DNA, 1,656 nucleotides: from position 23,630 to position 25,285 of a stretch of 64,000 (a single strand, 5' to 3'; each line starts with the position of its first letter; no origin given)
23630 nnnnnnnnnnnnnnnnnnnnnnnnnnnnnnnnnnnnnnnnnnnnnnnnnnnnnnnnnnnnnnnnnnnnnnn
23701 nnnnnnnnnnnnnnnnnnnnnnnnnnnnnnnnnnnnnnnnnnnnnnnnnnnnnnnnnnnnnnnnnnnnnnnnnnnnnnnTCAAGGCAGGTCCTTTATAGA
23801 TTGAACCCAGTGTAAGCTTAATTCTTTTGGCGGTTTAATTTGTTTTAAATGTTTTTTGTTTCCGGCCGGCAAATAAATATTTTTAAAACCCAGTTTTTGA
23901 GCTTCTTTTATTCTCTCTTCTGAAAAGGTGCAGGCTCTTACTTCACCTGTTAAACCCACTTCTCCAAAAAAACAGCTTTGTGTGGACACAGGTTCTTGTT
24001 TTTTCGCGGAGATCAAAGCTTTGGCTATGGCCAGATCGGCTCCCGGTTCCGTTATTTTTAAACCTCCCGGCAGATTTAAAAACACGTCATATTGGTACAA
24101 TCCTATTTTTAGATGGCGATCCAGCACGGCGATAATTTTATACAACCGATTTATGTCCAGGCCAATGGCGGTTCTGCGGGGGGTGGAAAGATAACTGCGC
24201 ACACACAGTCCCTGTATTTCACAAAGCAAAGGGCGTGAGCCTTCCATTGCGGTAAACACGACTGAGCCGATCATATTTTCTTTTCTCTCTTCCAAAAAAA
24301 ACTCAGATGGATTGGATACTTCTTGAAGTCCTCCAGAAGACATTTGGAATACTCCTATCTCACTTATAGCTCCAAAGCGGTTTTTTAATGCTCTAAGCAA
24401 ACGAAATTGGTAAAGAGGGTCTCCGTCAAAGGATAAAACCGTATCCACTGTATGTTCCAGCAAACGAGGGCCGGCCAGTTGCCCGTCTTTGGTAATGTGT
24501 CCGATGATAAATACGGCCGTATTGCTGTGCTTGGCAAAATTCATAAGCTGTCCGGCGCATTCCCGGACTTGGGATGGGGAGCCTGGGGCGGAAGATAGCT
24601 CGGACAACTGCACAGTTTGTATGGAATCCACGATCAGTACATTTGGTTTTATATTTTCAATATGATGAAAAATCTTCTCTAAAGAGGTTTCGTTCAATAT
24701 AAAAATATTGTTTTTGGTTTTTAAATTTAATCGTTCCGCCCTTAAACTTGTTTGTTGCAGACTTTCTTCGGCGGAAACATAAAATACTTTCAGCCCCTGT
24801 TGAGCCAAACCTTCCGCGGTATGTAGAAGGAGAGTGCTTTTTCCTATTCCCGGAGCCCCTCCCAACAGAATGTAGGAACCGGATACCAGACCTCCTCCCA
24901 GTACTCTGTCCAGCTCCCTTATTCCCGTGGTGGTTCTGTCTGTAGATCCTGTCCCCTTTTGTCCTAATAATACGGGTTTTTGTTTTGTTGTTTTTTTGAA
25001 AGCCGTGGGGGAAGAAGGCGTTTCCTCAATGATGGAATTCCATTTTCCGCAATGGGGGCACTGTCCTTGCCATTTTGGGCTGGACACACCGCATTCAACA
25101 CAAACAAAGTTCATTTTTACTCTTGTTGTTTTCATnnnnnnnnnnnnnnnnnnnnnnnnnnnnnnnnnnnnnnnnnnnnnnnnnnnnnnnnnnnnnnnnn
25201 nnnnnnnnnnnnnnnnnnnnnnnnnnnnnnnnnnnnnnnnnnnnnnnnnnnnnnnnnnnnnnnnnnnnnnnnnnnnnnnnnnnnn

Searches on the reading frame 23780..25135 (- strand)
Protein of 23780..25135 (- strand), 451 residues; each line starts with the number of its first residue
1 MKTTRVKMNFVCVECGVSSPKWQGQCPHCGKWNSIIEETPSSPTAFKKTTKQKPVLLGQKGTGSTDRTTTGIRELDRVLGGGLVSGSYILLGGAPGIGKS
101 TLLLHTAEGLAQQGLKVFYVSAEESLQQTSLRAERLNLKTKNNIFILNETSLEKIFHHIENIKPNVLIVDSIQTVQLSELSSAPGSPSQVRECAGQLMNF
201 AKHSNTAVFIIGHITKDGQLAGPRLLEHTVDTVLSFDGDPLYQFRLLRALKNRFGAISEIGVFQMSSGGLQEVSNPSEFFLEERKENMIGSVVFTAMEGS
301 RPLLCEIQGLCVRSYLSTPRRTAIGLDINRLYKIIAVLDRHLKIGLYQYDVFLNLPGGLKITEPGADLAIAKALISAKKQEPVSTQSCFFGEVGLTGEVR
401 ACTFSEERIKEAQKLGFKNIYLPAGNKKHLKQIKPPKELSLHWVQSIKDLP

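Call 38: search_protein_families(library=ncbifam, proteins=[window:23780-25135:-], max_evalue=0.00001)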
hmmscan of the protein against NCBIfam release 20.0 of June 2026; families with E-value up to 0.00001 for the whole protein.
window:23780-25135:- (451 aa): 15 families
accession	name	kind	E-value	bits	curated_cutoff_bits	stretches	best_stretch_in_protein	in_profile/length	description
TIGR00416.1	sms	equivalog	5.3e-165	549.6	403.05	1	6-430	4-437/454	DNA repair protein RadA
NF006799.0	PRK09302.1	equivalog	6.6e-16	57.9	408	1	64-210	251-404/515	circadian clock protein KaiC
TIGR02902.1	spore_lonB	equivalog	1.7e-15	56.6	723.3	1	333-431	411-509/531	ATP-dependent protease LonB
TIGR03881.1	KaiC_arch_4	hypoth_equivalog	1.7e-12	47.5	247.8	1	67-151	2-80/231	KaiC domain-containing protein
TIGR02903.1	spore_lon_C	equivalog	2e-11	43.1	678.8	1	329-434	491-596/615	Lon family ATP-dependent protease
NF004723.0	PRK06067.1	subfamily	3e-09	36.8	194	1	68-138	16-86/243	flagellar accessory protein FlaH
TIGR03600.1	phage_DnaB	exception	5e-09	35.6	498.65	1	68-144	177-253/421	phage replicative helicase, DnaB family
TIGR02237.1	recomb_radB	equivalog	1.2e-08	35.1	172.4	1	75-254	1-193/210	DNA repair and recombination protein RadB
TIGR00763.1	lon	equivalog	3.1e-08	32.6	608.05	1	350-449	687-789/795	endopeptidase La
TIGR00764.1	lon_rel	equivalog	4.4e-08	32.2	516.6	0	336-429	472-566/608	ATP-dependent protease LonB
NF052589.1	ArlH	equivalog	4.6e-08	33.1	215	1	74-128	8-62/229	archaellum protein ArlH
NF008053.0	PRK10787.1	equivalog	3.6e-06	25.3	891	1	350-448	663-764/784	endopeptidase La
NF006320.0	PRK08533.1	equivalog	5e-06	26.3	215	0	74-127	12-65/230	flagellar accessory protein FlaH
TIGR00665.1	DnaB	equivalog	6.9e-06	25.1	385.25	1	65-182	175-295/435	replicative DNA helicase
TIGR03880.1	KaiC_arch_3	hypoth_equivalog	7.4e-06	25.7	249.45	1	71-140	1-72/224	KaiC domain-containing protein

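Call 39: find_homologous_proteins(query=window:23780-25135:-, max_evalue=1e-50)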
Query window:23780-25135:- (451 aa): 8000 proteins with E <= 1e-50 among 8000 candidates; the best 120 are listed.
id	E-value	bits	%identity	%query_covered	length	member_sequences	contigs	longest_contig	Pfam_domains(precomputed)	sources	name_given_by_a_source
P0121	1.4e-295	998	100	98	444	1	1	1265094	PF18073.8,PF06745.20,PF03796.22,PF23442.2,PF05362.20,PF00004.36,PF13401.13,PF25199.2,PF13481.13,PF13541.13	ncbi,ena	-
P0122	1.5e-238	810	81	100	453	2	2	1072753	PF18073.8,PF06745.20,PF03796.22,PF05625.18,PF23442.2,PF05362.20,PF00004.36,PF13401.13,PF25199.2,PF13481.13,PF13541.13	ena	-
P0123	8.6e-237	804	80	100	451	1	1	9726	PF18073.8,PF06745.20,PF03796.22,PF05625.18,PF23442.2,PF05362.20,PF00004.36,PF13401.13,PF25199.2,PF13481.13,PF13541.13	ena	-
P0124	2.3e-235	800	79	100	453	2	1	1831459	PF18073.8,PF06745.20,PF03796.22,PF23442.2,PF05362.20,PF00004.36,PF13401.13,PF13481.13,PF13541.13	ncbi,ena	-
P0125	1.2e-233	794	79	100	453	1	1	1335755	PF18073.8,PF06745.20,PF03796.22,PF05625.18,PF23442.2,PF05362.20,PF00004.36,PF25199.2,PF13481.13,PF13541.13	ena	-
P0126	2.2e-228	777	78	100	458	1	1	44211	PF18073.8,PF06745.20,PF03796.22,PF23442.2,PF05362.20,PF00004.36,PF25199.2,PF13481.13,PF13541.13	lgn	-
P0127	2.3e-228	777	78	100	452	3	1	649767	PF18073.8,PF06745.20,PF03796.22,PF23442.2,PF05362.20,PF00004.36,PF13481.13,PF13541.13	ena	-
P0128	1.6e-227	774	77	100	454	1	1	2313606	PF18073.8,PF06745.20,PF03796.22,PF23442.2,PF05362.20,PF00004.36,PF13401.13,PF13481.13,PF20720.4,PF13541.13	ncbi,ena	-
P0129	2.6e-227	773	77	100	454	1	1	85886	PF18073.8,PF06745.20,PF03796.22,PF23442.2,PF05362.20,PF00004.36,PF13401.13,PF13481.13,PF20720.4,PF13541.13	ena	-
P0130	3.6e-226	769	77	100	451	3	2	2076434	PF18073.8,PF06745.20,PF03796.22,PF23442.2,PF05362.20,PF00004.36,PF13401.13,PF13481.13,PF13541.13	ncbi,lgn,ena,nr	ncbi:MAG: DNA repair protein RadA [Oligoflexia bacterium]|nr:DNA repair protein RadA [Oligoflexia ba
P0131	1.2e-225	768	77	100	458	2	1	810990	PF18073.8,PF06745.20,PF03796.22,PF23442.2,PF05362.20,PF00004.36,PF13401.13,PF25199.2,PF13481.13,PF13541.13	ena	-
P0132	3.9e-225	766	78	100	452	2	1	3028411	PF18073.8,PF06745.20,PF03796.22,PF23442.2,PF05362.20,PF00004.36,PF13401.13,PF25199.2,PF13481.13,PF13541.13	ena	-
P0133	5.2e-225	766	76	100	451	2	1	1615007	PF18073.8,PF06745.20,PF03796.22,PF23442.2,PF00004.36,PF13401.13,PF13481.13,PF13541.13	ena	-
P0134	5.4e-225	765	77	100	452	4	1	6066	PF18073.8,PF06745.20,PF03796.22,PF05625.18,PF23442.2,PF05362.20,PF00004.36,PF25199.2,PF13481.13,PF13541.13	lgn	-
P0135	5.7e-225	765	77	100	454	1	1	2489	PF18073.8,PF06745.20,PF03796.22,PF23442.2,PF05362.20,PF00004.36,PF13401.13,PF25199.2,PF13481.13,PF13541.13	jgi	-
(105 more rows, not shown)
